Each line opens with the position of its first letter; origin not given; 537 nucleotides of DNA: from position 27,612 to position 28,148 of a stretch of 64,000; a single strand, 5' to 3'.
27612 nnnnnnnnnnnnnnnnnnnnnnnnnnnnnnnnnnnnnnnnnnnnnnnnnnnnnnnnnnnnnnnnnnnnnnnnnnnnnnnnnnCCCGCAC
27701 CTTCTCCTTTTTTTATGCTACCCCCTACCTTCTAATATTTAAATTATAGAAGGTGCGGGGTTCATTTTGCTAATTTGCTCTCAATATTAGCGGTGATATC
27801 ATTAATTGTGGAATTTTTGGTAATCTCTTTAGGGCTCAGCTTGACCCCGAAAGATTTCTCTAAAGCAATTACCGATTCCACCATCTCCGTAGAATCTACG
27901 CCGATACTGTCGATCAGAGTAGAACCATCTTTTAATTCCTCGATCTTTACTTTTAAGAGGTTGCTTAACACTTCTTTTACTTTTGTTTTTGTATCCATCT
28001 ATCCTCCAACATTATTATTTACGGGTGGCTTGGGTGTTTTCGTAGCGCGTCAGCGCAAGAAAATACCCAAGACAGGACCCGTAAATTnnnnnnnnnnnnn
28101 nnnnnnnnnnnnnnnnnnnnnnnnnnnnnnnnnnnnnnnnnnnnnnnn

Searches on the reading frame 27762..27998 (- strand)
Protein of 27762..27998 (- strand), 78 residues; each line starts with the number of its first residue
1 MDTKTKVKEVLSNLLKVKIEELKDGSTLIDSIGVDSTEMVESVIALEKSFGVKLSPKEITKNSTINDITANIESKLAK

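Call 31: search_protein_families(library=ncbifam, proteins=[window:27762-27998:-], max_evalue=0.001)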
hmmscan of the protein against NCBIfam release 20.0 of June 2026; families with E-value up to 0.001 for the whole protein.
window:27762-27998:- (78 aa): 16 families
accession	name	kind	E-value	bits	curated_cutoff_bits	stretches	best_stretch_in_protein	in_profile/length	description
NF002148.0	PRK00982.1-2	subfamily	3.2e-13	49.3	71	1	2-75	4-77/79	acyl carrier protein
NF002149.0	PRK00982.1-3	equivalog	1.5e-10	40.9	106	1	4-72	5-73/78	acyl carrier protein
NF004533.0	PRK05883.1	equivalog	2.2e-10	40.3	72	1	5-76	26-97/100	acyl carrier protein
NF006031.0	PRK08172.1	equivalog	2.9e-10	40.7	76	1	1-76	3-78/82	acyl carrier protein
NF002151.0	PRK00982.1-5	equivalog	6.2e-10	39.1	92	1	2-75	3-76/78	acyl carrier protein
TIGR00517.1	acyl_carrier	equivalog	6.9e-09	35.5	70.45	1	3-75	4-76/77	acyl carrier protein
NF002150.0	PRK00982.1-4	subfamily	8.6e-09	35.5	66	1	5-75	8-78/80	acyl carrier protein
NF003757.0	PRK05350.1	equivalog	1.2e-07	31.7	65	1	5-77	9-81/83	acyl carrier protein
NF002147.0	PRK00982.1-1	equivalog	3.4e-07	30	84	1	7-74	12-79/83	acyl carrier protein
NF058660.1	cispen_ACP_AmcB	equivalog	6.1e-07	29.5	80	1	3-74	2-77/80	cispentacin biosynthesis acyl carrier protein AmcB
NF005079.0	PRK06508.1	equivalog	8e-07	29.4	83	1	3-62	4-63/93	acyl carrier protein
NF009104.0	PRK12449.1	equivalog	4e-06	26.7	70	1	7-75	6-78/80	acyl carrier protein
NF040636.1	AcpM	exception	1.5e-05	24.9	146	1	8-73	11-76/93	meromycolate extension acyl carrier protein AcpM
NF005480.0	PRK07081.1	equivalog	7.3e-05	22.6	72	1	4-63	2-62/83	acyl carrier protein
TIGR04069.1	ocin_ACP_rel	hypoth_equivalog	0.00067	20.1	70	1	3-70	2-75/77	peptide maturation system acyl carrier-related protein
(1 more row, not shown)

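Call 32: search_protein_families(library=pfam, proteins=[window:27762-27998:-], max_evalue=0.01)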
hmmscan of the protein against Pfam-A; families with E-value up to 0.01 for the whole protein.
window:27762-27998:- (78 aa): 2 families
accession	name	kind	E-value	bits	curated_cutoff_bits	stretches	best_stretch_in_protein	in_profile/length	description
PF00550.31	PP-binding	-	4.1e-10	40.2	20.8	1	6-70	2-65/67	Phosphopantetheine attachment site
PF23297.2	ACP_SdgA_C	-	0.0078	16.7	27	1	4-77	12-84/95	Highly reducing polyketide synthase sdgA, C-terminal ACP domain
